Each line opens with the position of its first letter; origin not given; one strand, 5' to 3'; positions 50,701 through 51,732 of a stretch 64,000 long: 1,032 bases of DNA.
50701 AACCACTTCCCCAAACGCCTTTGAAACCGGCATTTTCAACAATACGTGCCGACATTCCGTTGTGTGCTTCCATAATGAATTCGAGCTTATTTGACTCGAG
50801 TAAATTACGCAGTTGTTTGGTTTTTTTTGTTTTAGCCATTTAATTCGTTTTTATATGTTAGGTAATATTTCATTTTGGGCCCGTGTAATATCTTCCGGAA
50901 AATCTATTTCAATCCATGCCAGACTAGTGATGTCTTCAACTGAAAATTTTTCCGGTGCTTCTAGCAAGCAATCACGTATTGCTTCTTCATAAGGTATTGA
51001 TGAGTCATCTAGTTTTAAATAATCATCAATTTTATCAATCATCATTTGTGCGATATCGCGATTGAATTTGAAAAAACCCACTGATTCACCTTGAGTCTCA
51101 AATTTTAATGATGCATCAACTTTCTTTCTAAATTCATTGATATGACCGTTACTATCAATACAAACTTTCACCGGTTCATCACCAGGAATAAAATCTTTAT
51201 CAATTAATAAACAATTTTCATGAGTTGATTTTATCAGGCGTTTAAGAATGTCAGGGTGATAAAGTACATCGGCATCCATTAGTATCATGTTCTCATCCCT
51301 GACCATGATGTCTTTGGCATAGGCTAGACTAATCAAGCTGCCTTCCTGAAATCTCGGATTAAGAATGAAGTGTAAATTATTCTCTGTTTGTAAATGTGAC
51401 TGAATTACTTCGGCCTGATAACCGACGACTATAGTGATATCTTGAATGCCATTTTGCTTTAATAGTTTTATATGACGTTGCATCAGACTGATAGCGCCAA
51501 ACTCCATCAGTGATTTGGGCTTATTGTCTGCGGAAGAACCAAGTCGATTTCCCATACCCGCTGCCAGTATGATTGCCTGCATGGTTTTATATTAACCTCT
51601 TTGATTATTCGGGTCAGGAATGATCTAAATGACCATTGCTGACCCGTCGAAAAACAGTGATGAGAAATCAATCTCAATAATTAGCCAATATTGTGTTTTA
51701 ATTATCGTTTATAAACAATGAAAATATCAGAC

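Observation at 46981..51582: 2-aminoethylphosphonate cluster with a Ppm-cytidylyltransferase fusion plus a second nucleotidyltransferase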

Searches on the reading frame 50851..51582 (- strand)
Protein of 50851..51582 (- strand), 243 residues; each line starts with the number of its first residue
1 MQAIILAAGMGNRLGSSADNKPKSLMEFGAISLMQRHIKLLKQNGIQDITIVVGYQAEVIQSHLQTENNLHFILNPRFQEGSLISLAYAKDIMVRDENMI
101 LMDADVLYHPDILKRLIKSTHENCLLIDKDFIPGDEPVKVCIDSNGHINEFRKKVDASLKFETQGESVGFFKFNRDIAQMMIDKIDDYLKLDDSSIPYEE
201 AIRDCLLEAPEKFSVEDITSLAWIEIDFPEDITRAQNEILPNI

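Call 3: search_protein_families(library=pfam, proteins=[window:50851-51582:-])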
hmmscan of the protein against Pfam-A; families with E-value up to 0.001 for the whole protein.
window:50851-51582:- (243 aa): 2 families
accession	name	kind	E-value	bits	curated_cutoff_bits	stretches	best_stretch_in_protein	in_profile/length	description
PF12804.13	NTP_transf_3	-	3.3e-13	50.6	27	1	3-121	1-112/160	MobA-like NTP transferase domain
PF00483.29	NTP_transferase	-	4e-10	40.1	21.2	1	3-120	2-124/245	Nucleotidyl transferase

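Call 4: search_protein_families(library=ncbifam, proteins=[window:50851-51582:-])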
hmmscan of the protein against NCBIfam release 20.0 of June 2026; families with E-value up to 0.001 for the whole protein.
window:50851-51582:- (243 aa): 29 families (the best 25 are shown)
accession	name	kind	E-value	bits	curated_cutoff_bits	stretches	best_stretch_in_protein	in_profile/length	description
NF041135.1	IPPtranDIPPsyn_Thcocales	equivalog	3.4e-23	82.3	580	1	1-240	1-218/419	bifunctional L-myo-inositol-1-phosphate cytidylyltransferase/CDP-L-myo-inositol myo-inositolphosphotransferase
TIGR03992.1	Arch_glmU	subfamily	9.8e-21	74.1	292.1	1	1-241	1-229/393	bifunctional sugar-1-phosphate nucleotidylyltransferase/acetyltransferase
NF045665.1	NTPtran_DVU1551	equivalog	3e-16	59.4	315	1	1-122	1-118/359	DVU_1551 family NTP transferase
NF041313.1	UDPGP_AglF_Halo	equivalog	1.2e-15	57.7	400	1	1-178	1-179/234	UTP--glucose-1-phosphate uridylyltransferase AglF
NF038362.1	Sden_1164_fam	equivalog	4.8e-15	55.7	300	1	3-243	4-262/266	Sden_1164 family protein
NF041173.1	Sug_nt_acttase_Thmprot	equivalog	1.6e-13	50.4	600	1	1-239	1-227/405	bifunctional sugar-1-phosphate nucleotidylyltransferase/acetyltransferase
TIGR03310.1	matur_MocA_YgfJ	equivalog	4.9e-12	46.2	186.45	1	3-190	2-187/188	molybdenum cofactor cytidylyltransferase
TIGR01173.1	glmU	equivalog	7.3e-12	44.8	366.85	1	1-123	1-120/452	bifunctional UDP-N-acetylglucosamine diphosphorylase/glucosamine-1-phosphate N-acetyltransferase GlmU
NF049965.1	GlMnHpPGnyltfHddC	equivalog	8.1e-12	45.2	300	1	1-158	1-156/221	D-glycero-D-manno-heptose 1-phosphate guanosyltransferase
NF045761.1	NAMPUrTaseMurU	equivalog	2.2e-11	44.1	250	1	1-70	1-70/226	N-acetylmuramate alpha-1-phosphate uridylyltransferase MurU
NF010940.0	PRK14360.1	equivalog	1.1e-10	40.7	602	1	4-121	5-120/452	bifunctional UDP-N-acetylglucosamine diphosphorylase/glucosamine-1-phosphate N-acetyltransferase GlmU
NF010935.0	PRK14355.1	equivalog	8.1e-10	37.9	718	1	2-159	5-163/459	bifunctional UDP-N-acetylglucosamine diphosphorylase/glucosamine-1-phosphate N-acetyltransferase GlmU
TIGR02623.1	G1P_cyt_trans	equivalog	8.4e-10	38.5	300.25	1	1-65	1-65/255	glucose-1-phosphate cytidylyltransferase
NF010933.0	PRK14353.1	equivalog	6.8e-09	34.8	505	1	2-132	7-136/453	bifunctional UDP-N-acetylglucosamine diphosphorylase/glucosamine-1-phosphate N-acetyltransferase GlmU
NF010934.1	PRK14354.1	equivalog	8.5e-09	34.4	450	1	3-119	2-114/447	bifunctional UDP-N-acetylglucosamine diphosphorylase/glucosamine-1-phosphate N-acetyltransferase GlmU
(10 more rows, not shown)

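Call 13: search_solved_structures(query=window:50854-51582:-, max_evalue=0.01, show_alignments=2)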
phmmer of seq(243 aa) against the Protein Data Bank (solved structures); distinct sequences matched with E-value up to 0.01: 25.
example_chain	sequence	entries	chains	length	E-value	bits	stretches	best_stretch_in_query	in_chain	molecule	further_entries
6pd1_A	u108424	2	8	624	5.9e-14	55.6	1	2-243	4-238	Nucleotidyl transferase/aminotransferase, class V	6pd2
1jyk_A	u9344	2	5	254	3.2e-11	46.6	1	2-120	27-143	CTP:phosphocholine Cytidylyltransferase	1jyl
2xme_A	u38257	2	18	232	3.3e-08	36.8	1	1-236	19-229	CTP-INOSITOL-1-PHOSPHATE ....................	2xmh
4mnd_A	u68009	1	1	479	1.8e-07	34.4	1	1-238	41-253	CTP L-myo-inositol-1-phosphate cytidylyltransferase/CDP-L-myo-inositol myo-inositolphospho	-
4jd0_A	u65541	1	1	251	1.4e-06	31.5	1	2-236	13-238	Nucleotidyl transferase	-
8yre_D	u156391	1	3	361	2.5e-06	30.6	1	1-155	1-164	Mannose-1-phosphate guanylyltransferase 1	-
7x8j_A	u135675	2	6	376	2.8e-06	30.5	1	1-155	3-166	Mannose-1-phosphate guanylyltransferase 1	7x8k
7d72_K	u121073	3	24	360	6.6e-06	29.3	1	1-156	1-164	Mannose-1-phosphate guanyltransferase beta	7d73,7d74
1tzf_A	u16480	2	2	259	7.6e-06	29.1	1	2-64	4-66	Glucose-1-phosphate cytidylyltransferase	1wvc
8hhd_A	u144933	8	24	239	4.1e-05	26.7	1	1-70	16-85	Nucleotidyl transferase | N-acetylmuramate alpha-1-phosphate uridylyltransferase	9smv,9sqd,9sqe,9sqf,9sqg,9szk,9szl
7whr_B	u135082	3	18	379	9.1e-05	25.5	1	1-107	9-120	Nucleotidyl transferase family protein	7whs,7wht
2v0h_A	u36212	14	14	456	0.0001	25.4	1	2-128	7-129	BIFUNCTIONAL PROTEIN GLMU | GLUCOSAMINE-1-PHOSPHATE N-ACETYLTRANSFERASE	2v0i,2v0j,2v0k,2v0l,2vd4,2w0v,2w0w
5z09_A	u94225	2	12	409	0.00012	25.1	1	1-185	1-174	Dual sugar-1-phosphate nucleotidylyltransferase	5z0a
5xhw_A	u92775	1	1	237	0.00013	25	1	3-122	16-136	Putative 6-deoxy-D-mannoheptose pathway protein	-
2ggo_A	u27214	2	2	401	0.00018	24.6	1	1-178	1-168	401aa long hypothetical glucose-1-phosphate thymidylyltransferase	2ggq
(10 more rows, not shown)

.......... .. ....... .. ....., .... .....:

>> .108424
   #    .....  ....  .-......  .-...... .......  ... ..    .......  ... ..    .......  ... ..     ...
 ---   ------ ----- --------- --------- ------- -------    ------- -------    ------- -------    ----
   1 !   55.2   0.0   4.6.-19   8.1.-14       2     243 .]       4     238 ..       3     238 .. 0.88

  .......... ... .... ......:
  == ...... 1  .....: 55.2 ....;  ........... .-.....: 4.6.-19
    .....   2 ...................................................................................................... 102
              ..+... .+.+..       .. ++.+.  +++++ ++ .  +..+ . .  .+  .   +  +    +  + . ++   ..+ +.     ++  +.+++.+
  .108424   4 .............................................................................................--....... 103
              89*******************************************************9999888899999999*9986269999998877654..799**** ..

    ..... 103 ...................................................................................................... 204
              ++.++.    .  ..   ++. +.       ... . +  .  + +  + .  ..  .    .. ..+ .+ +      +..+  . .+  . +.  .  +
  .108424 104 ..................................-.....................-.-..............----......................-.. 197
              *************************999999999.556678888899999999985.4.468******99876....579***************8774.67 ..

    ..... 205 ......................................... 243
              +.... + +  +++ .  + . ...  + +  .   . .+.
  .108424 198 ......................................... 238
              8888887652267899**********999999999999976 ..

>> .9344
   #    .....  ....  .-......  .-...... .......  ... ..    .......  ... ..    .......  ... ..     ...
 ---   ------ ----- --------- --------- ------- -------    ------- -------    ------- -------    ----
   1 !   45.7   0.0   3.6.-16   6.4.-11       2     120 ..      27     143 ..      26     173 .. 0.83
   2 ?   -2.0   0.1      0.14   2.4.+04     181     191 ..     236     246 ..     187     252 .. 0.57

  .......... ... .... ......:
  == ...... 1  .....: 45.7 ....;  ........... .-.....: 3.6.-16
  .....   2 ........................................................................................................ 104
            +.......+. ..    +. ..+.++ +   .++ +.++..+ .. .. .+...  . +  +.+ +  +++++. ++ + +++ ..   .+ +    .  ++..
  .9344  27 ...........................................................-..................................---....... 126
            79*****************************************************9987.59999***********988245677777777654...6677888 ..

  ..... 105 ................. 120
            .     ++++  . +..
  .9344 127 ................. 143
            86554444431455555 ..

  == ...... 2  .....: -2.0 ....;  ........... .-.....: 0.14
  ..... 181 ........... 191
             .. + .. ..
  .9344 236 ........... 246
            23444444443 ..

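Call 23: find_homologous_proteins(query=window:50854-51582:-, max_evalue=0.00001)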
Query window:50854-51582:- (243 aa): 4002 proteins with E <= 0.00001 among 4148 candidates; the best 120 are listed.
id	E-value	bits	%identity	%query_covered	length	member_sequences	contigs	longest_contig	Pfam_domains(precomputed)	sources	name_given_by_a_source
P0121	5.1e-155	532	99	100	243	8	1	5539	PF00483.30,PF12804.14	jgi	-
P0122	2.0e-94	334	63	100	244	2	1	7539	PF00483.30,PF12804.14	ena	-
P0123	9.3e-94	332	61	100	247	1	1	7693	PF00483.30,PF01128.26,PF12804.14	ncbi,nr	ncbi:MAG: phosphocholine cytidylyltransferase family protein [Proteobacteria bacterium]|nr:phosphoch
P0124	1.2e-93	331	64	100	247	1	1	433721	PF00483.30,PF12804.14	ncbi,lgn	-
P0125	1.5e-92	328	61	100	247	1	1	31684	PF00483.30,PF01128.26,PF12804.14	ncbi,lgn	-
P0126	5.7e-92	326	61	100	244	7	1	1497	PF00483.30,PF12804.14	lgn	-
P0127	1.7e-91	324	62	100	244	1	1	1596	PF00483.30,PF12804.14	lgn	-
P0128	8.6e-91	322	61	100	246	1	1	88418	PF00483.30,PF12804.14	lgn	-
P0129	3.1e-90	320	60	100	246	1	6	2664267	PF00483.30,PF12804.14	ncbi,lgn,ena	-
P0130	5.0e-90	319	60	100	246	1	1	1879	PF00483.30,PF12804.14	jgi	-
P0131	6.4e-90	319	59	100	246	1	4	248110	PF00483.30,PF12804.14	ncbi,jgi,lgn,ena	ncbi:MAG: NTP transferase domain-containing protein [Gammaproteobacteria bacterium]|jgi:choline kina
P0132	6.4e-90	319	60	100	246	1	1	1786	PF00483.30,PF12804.14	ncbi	-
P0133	7.4e-90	319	60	100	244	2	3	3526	PF00483.30,PF01128.26,PF12804.14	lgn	-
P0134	9.2e-90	318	57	100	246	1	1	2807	PF00483.30,PF12804.14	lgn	-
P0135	9.5e-90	318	59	100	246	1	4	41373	PF00483.30,PF12804.14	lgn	-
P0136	1.1e-89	318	59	100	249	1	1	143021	PF00483.30,PF01128.26,PF12804.14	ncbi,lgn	-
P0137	1.3e-89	318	58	100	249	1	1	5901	PF00483.30,PF01128.26,PF12804.14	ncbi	-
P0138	1.4e-89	318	59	100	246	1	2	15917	PF00483.30,PF12804.14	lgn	-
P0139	1.9e-89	317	59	100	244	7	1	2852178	PF00483.30,PF12804.14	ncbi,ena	-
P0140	2.5e-89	317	60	100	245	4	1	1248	PF00483.30,PF12804.14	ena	-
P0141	3.0e-89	317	59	100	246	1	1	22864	PF00483.30,PF01128.26,PF12804.14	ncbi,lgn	-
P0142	3.9e-89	316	59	100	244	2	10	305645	PF00483.30,PF12804.14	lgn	-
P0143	4.7e-89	316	60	100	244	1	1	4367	PF00483.30,PF12804.14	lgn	-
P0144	7.8e-89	315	59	100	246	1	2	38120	PF00483.30,PF12804.14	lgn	-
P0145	2.7e-88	314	59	100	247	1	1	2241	PF00483.30,PF01128.26,PF12804.14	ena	-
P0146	2.8e-88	314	58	100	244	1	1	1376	PF00483.30,PF12804.14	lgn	-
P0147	3.4e-88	313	58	100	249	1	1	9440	PF00483.30,PF12804.14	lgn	-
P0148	8.0e-88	312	58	100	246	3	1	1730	PF00483.30,PF12804.14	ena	-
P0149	8.2e-88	312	58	100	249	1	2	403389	PF00483.30,PF12804.14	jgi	jgi:choline kinase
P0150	9.2e-88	312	59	100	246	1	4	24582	PF00483.30,PF12804.14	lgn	-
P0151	1.0e-87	312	57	100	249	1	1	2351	PF00483.30,PF12804.14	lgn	-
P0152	3.2e-87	310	56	100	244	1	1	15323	PF00483.30,PF12804.14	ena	-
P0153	5.4e-87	309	56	100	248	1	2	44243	PF00483.30,PF01128.26,PF12804.14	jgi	jgi:choline kinase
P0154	1.1e-86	308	57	100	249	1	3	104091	PF00483.30,PF01128.26,PF12804.14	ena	-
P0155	1.1e-86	308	58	100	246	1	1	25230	PF00483.30,PF01128.26,PF12804.14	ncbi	-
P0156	2.8e-86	307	58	100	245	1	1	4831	PF00483.30,PF01128.26,PF12804.14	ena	-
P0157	2.8e-86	307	57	99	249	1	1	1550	PF00483.30,PF12804.14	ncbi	-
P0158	3.2e-86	307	58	100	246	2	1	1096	PF00483.30,PF12804.14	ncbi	-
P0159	3.8e-86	307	58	100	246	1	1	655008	PF00483.30,PF12804.14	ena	-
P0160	4.1e-86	307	57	100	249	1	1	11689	PF00483.30,PF12804.14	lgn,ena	-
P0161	4.4e-86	306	57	100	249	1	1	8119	PF00483.30,PF01128.26,PF12804.14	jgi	-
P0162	5.9e-86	306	55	100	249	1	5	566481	PF00483.30,PF12804.14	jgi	jgi:choline kinase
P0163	7.0e-86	306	55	100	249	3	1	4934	PF00483.30,PF12804.14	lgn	-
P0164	1.2e-85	305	55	100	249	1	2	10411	PF00483.30,PF01128.26,PF12804.14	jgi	jgi:choline kinase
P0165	1.2e-85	305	56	99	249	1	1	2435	PF00483.30,PF12804.14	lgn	-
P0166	1.5e-85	305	55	100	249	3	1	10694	PF00483.30,PF12804.14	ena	-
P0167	1.9e-85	304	56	100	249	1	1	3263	PF00483.30,PF01128.26,PF12804.14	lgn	-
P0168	2.5e-85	304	57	100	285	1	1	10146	PF00483.30,PF12804.14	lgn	-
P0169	3.0e-85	304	57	100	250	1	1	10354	PF00483.30,PF01128.26,PF12804.14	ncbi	-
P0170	3.8e-85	303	57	99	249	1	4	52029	PF00483.30,PF12804.14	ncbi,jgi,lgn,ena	-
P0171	5.5e-85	303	57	100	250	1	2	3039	PF00483.30,PF01128.26,PF12804.14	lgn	-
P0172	6.5e-85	303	55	100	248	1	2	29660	PF00483.30,PF01128.26,PF12804.14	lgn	-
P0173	7.1e-85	302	56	99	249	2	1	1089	PF00483.30,PF12804.14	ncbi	-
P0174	7.3e-85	302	55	99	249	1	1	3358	PF00483.30,PF12804.14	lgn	-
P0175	7.5e-85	302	55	99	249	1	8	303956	PF00483.30,PF12804.14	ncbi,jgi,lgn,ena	jgi:choline kinase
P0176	7.8e-85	302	56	100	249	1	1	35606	PF00483.30,PF12804.14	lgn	-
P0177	9.5e-85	302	57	100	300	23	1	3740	PF00483.30,PF12804.14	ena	-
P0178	1.1e-84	302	56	99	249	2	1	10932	PF00483.30,PF12804.14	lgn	-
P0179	1.2e-84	302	57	100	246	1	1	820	PF00483.30,PF12804.14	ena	-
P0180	1.2e-84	302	57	100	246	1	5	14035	PF00483.30,PF12804.14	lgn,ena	-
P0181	1.4e-84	302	56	100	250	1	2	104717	PF00483.30,PF12804.14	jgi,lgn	jgi:choline kinase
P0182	1.5e-84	301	56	100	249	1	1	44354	PF00483.30,PF01128.26,PF12804.14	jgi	jgi:choline kinase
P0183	1.7e-84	301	56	100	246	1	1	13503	PF00483.30,PF12804.14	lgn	-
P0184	3.0e-84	300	55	100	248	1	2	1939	PF00483.30,PF12804.14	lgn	-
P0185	3.2e-84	300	55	100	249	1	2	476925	PF00483.30,PF12804.14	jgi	jgi:choline kinase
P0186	3.5e-84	300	55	100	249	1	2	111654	PF00483.30,PF12804.14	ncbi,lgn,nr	ncbi:MAG: phosphocholine cytidylyltransferase family protein [Proteobacteria bacterium]|nr:phosphoch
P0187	3.6e-84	300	55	100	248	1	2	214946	PF00483.30,PF12804.14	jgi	jgi:choline kinase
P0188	4.9e-84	300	56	100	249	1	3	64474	PF00483.30,PF12804.14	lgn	-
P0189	6.0e-84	299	59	100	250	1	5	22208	PF00483.30,PF01128.26,PF12804.14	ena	-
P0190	6.2e-84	299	55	100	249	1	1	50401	PF00483.30,PF01128.26,PF12804.14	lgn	-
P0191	7.9e-84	299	55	100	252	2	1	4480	PF00483.30,PF01128.26,PF12804.14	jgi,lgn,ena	-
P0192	1.1e-83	299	55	100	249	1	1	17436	PF00483.30,PF12804.14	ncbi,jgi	-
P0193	1.1e-83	299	55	100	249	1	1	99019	PF00483.30,PF12804.14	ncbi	-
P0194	1.1e-83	299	55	100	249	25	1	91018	PF00483.30,PF12804.14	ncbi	-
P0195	1.4e-83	298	56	100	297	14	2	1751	PF00483.30,PF12804.14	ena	-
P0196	2.7e-83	297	54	100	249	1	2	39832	PF00483.30,PF12804.14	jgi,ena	jgi:choline kinase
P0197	2.8e-83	297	55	100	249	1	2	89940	PF00483.30,PF12804.14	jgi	jgi:choline kinase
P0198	3.0e-83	297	53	100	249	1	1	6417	PF00483.30,PF01128.26,PF12804.14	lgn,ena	-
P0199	4.9e-83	296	55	100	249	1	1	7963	PF00483.30,PF12804.14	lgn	-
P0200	7.3e-83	296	54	99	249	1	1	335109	PF00483.30,PF12804.14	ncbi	-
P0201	8.0e-83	296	54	100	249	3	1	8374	PF00483.30,PF12804.14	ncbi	-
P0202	1.1e-82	295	57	99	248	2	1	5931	PF00483.30,PF12804.14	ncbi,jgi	-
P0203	1.2e-82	295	56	100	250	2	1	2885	PF00483.30,PF12804.14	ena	-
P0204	1.3e-82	295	55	100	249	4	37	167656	PF00483.30,PF01128.26,PF12804.14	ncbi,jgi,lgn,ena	-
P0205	1.4e-82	295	57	100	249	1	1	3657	PF00483.30,PF12804.14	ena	-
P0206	5.6e-82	293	54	100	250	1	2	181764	PF00483.30,PF12804.14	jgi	jgi:choline kinase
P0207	7.0e-82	293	55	100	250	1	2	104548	PF00483.30,PF12804.14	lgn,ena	-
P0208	1.1e-81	292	54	100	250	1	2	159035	PF00483.30,PF12804.14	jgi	jgi:choline kinase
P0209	1.3e-81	292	55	100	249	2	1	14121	PF00483.30,PF12804.14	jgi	-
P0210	1.3e-81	292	57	100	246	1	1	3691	PF00483.30,PF12804.14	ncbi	ncbi:MAG: phosphocholine cytidylyltransferase family protein [Pseudomonadota bacterium]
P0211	1.7e-81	291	54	100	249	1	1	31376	PF00483.30,PF01128.26,PF12804.14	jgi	jgi:choline kinase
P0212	2.2e-81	291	54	99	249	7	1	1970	PF00483.30,PF12804.14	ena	-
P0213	3.6e-81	290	56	100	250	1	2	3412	PF00483.30,PF01128.26,PF12804.14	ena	-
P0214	3.4e-80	287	53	100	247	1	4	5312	PF00483.30,PF12804.14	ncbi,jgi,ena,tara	tara:strand:+ start:11 stop:754 length:744 start_codon:yes stop_codon:yes gene_type:complete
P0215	3.0e-79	284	52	100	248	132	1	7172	PF00483.30,PF12804.14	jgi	-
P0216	4.3e-79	284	55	99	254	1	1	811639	PF00483.30,PF12804.14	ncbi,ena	-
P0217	5.5e-79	283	55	100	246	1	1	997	PF00483.30,PF12804.14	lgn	-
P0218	2.4e-78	281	52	100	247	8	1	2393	PF00483.30,PF01128.26,PF12804.14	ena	-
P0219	2.8e-78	281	53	100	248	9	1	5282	PF00483.30,PF01128.26,PF12804.14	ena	-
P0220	5.9e-78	280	56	100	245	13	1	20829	PF00483.30,PF01128.26,PF12804.14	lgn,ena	-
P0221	9.1e-78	279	55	100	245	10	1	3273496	PF00483.30,PF01128.26,PF12804.14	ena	-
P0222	1.6e-77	278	55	100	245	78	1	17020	PF00483.30,PF01128.26,PF12804.14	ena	-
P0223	2.0e-77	278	52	100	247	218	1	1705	PF00483.30,PF01128.26,PF12804.14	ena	-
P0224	4.7e-77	277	52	100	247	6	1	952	PF00483.30,PF12804.14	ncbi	-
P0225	7.4e-77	276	52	100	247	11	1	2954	PF00483.30,PF01128.26,PF12804.14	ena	-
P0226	1.5e-76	275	51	100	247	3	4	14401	PF00483.30,PF12804.14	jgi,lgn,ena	-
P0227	6.2e-76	273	52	100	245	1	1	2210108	PF00483.30,PF12804.14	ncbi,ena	-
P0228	6.7e-76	273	52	100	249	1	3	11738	PF00483.30,PF12804.14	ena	-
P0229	2.3e-75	271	51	100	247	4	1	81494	PF00483.30,PF12804.14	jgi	jgi:choline kinase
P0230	2.8e-75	271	52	100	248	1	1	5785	PF00483.30,PF12804.14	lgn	-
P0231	6.7e-75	270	52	100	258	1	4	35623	PF00483.30,PF01128.26,PF20202.5,PF12804.14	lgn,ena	-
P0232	8.0e-75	270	51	100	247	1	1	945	PF00483.30,PF12804.14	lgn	-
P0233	1.1e-74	269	52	100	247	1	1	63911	PF00483.30,PF12804.14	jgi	jgi:choline kinase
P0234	1.3e-74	269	51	100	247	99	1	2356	PF00483.30,PF12804.14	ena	-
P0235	1.3e-74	269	50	100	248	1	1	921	PF00483.30,PF01128.26,PF12804.14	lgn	-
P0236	2.0e-74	268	51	100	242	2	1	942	PF00483.30,PF12804.14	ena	-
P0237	2.7e-74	268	50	100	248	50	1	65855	PF00483.30,PF12804.14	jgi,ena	jgi:choline kinase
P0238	3.4e-74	268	52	100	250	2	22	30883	PF00483.30,PF12804.14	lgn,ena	-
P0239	3.8e-74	267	51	100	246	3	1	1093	PF00483.30,PF12804.14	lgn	-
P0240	4.0e-74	267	52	100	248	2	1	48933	PF00483.30,PF12804.14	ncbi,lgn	ncbi:MAG: phosphocholine cytidylyltransferase family protein [Gammaproteobacteria bacterium]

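Call 65: predict_structure(alignment_id=A2)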
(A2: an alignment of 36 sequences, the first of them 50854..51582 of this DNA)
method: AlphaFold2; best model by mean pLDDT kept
length: 243 residues; sequences in the alignment: 36
mean_pLDDT: 93.6   pTM: 0.91
mean pLDDT of the five models: 93.6, 93.0, 93.0, 92.8, 92.3
residues with pLDDT >= 90: 210; 70-90: 33; 50-70: 0; < 50: 0
segments of 3 or more residues with pLDDT < 50: none
pLDDT, mean of each block of 10 residues (from residue 1): 92 79 91 96 96 95 85 94 94 95 97 95 96 91 95 94 97 98 96 89 97 96 94 95 95
secondary structure, 60 per line:
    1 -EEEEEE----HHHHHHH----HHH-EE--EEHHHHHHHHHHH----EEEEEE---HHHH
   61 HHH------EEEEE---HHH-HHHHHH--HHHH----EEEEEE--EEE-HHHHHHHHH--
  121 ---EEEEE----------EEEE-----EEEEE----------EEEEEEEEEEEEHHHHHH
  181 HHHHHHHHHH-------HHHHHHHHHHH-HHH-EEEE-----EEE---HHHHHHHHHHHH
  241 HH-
elements in order: E2-7 H12-18 H33-43 E48-53 H57-63 E70-74 H82-87 H90-93 E98-103 E106-108 H110-118 E124-128 E139-142 E148-152 E163-174 H175-190 H198-208 E214-217 E223-225 H229-242
